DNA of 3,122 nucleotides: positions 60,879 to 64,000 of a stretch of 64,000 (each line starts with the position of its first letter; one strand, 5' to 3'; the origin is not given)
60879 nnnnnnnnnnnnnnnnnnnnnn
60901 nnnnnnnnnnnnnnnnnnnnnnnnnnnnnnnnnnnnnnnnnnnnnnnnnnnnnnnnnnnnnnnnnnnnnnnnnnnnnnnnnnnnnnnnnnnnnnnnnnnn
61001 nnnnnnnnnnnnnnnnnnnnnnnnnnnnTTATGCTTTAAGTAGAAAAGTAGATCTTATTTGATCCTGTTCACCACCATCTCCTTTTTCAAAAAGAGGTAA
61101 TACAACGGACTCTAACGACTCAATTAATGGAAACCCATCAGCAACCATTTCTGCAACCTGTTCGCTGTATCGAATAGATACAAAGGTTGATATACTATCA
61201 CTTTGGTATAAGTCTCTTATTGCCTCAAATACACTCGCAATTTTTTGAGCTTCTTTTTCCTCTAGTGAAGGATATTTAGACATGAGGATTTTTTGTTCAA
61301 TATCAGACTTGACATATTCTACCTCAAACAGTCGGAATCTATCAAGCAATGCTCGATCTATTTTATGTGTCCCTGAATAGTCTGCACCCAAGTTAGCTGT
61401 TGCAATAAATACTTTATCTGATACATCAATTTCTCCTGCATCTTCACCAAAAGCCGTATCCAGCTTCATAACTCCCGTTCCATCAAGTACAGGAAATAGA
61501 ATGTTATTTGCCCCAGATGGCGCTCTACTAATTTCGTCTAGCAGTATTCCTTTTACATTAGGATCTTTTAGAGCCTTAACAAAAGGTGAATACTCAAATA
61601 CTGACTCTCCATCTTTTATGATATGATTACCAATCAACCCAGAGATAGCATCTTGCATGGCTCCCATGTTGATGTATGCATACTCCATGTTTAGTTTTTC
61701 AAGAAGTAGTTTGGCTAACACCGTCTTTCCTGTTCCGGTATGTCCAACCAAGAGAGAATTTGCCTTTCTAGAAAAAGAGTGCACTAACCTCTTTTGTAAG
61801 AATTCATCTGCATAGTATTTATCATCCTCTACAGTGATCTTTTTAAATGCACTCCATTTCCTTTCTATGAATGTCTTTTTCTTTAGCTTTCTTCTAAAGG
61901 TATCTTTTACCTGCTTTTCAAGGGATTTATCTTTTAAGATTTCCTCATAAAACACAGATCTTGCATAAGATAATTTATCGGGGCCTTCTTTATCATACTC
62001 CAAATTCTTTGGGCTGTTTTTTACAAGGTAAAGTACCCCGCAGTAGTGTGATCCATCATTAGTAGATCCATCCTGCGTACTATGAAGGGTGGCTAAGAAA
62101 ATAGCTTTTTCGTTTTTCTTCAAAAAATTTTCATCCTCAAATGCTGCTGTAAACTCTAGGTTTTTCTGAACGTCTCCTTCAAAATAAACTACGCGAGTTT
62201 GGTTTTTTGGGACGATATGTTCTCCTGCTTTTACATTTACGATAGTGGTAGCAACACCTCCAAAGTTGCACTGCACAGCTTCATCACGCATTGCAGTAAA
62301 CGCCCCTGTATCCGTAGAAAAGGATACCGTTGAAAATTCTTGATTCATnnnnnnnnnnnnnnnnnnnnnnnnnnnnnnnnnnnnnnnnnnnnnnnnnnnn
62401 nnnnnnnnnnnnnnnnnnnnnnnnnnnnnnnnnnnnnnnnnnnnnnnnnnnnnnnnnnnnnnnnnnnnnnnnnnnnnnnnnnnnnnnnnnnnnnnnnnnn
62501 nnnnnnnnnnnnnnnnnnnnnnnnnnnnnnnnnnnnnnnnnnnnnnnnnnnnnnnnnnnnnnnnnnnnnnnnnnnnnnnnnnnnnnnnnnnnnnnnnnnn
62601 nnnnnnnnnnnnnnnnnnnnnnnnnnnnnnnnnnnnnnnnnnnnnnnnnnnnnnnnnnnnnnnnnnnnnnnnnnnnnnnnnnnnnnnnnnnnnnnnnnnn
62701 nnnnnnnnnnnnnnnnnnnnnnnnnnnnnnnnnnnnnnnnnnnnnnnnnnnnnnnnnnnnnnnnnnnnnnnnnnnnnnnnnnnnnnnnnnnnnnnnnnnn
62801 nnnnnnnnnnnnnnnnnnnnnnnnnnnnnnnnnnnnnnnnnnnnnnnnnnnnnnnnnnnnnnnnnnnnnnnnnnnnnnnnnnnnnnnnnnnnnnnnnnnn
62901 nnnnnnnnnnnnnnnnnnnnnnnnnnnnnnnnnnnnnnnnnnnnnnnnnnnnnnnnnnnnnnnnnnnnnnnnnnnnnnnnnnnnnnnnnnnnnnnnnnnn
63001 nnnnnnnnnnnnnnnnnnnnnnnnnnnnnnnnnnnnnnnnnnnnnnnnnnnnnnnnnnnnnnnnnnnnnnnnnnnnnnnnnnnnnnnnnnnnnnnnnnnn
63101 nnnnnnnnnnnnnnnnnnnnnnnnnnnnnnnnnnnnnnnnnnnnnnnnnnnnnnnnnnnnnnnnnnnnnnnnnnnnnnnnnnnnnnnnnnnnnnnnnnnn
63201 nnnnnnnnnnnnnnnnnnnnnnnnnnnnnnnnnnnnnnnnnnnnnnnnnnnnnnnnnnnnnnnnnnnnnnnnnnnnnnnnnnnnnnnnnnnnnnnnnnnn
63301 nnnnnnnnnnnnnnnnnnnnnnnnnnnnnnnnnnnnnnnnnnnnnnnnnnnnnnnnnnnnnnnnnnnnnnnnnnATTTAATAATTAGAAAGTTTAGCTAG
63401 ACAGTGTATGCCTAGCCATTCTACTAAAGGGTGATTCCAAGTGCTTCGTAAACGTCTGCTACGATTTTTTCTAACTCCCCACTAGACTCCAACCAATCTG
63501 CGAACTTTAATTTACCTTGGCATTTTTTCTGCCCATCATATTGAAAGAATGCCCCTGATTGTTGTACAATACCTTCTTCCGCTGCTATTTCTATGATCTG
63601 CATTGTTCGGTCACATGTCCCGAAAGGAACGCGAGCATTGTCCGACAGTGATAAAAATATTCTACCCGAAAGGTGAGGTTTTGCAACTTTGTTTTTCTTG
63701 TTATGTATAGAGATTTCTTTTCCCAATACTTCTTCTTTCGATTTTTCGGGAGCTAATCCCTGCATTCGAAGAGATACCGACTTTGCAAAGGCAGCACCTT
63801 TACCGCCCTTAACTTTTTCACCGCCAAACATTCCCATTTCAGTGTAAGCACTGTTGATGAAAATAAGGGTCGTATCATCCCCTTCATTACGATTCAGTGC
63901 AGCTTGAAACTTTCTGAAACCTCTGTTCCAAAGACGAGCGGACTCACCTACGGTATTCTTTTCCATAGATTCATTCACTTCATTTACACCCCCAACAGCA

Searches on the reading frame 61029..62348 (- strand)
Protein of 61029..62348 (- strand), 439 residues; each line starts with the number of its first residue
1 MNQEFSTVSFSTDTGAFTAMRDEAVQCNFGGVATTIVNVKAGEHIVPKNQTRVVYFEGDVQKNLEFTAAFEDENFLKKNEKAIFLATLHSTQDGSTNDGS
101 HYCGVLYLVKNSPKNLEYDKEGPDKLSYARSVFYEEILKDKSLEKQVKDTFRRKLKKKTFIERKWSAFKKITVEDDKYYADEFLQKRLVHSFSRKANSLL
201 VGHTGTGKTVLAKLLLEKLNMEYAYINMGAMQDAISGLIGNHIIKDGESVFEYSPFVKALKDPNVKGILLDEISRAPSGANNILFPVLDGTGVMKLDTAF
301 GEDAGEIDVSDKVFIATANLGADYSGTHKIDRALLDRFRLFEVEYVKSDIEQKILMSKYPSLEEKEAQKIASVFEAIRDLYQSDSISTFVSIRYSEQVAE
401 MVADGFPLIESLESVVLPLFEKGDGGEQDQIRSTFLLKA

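Call 51: search_protein_families(library=phrogs, proteins=[window:61029-62348:-], max_evalue=0.001)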
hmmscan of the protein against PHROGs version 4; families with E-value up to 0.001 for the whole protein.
window:61029-62348:- (439 aa): 11 families
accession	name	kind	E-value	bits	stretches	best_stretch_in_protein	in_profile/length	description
phrog_249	-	moron, auxiliary metabolic gene and host takeover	7.1e-33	115.4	1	132-401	74-332/380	porphyrin biosynthesis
phrog_27939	-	other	7.6e-17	62.8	1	198-415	39-242/270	ATP-dependent protease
phrog_16448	-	other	1.1e-12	48.1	1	187-372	443-620/680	ATPase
phrog_168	-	DNA, RNA and nucleotide metabolism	4.7e-10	40.6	1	187-357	35-167/314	clamp loader of DNA polymerase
phrog_1297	-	other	3.5e-08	33.8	1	194-352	24-177/356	ATPase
phrog_5424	-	other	8.5e-07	29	1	200-401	285-487/527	ATPase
phrog_4871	-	other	2.5e-06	27.2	1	196-327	497-625/764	ATP-dependent protease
phrog_3757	-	unknown function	8.4e-06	26.4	1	179-237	114-168/367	-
phrog_19600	-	other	0.0001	22.3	1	180-371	66-243/447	ATPase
phrog_50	-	DNA, RNA and nucleotide metabolism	0.00017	21.8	1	177-231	357-408/570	DnaC-like helicase loader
phrog_2666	-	head and packaging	0.00044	20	1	130-226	257-352/555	terminase large subunit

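Call 52: search_protein_families(library=pfam, proteins=[window:61029-62348:-], max_evalue=0.001)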
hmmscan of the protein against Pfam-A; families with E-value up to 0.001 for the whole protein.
window:61029-62348:- (439 aa): 9 families
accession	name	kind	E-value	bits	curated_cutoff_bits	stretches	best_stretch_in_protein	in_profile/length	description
PF07728.20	AAA_5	-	3.6e-15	56.6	22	1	198-338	2-139/139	AAA domain (dynein-related subfamily)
PF07724.20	AAA_2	-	2.7e-10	40.9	27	1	195-331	3-136/166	AAA domain (Cdc48 subfamily)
PF00004.35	AAA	-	3.4e-07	31.2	21.2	1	199-339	2-124/131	ATPase family associated with various cellular activities (AAA)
PF07726.17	AAA_3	-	2.8e-05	24.4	27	1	199-339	3-130/131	ATPase family associated with various cellular activities (AAA)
PF12775.13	AAA_7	-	2.8e-05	24.2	25.8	1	168-228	9-69/181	P-loop containing dynein motor region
PF13173.12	AAA_14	-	0.00022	21.7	27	0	199-279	6-77/129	AAA domain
PF00158.32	Sigma54_activat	-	0.00025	21.2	20.2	0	191-296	18-125/168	Sigma-54 interaction domain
PF13401.12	AAA_22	-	0.00034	21.4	27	0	195-229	5-42/130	AAA domain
PF13191.12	AAA_16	-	0.00093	20.2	32.6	0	196-271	25-85/167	AAA ATPase domain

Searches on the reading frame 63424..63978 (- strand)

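Call 51: search_protein_families(library=phrogs, proteins=[window:63424-63978:-], max_evalue=0.001)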
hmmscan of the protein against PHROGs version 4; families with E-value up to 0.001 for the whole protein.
window:63424-63978:- (184 aa): 2 families
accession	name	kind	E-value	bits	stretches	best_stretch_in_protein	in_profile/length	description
phrog_97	-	other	6.8e-20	72.7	2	6-71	187-250/506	UvsX-like recombinase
phrog_8337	-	DNA, RNA and nucleotide metabolism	0.00073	20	1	9-97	178-266/273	DNA repair protein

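Call 52: search_protein_families(library=pfam, proteins=[window:63424-63978:-], max_evalue=0.001)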
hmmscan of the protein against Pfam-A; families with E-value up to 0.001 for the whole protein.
window:63424-63978:- (184 aa): 2 families
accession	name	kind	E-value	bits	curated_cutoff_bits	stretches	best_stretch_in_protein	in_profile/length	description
PF00154.27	RecA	-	1.6e-11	44.6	27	1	3-103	150-249/262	recA bacterial DNA recombination protein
PF21096.2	RecA_C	-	6.3e-09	36.3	27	1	127-178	2-54/57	RecA C-terminal domain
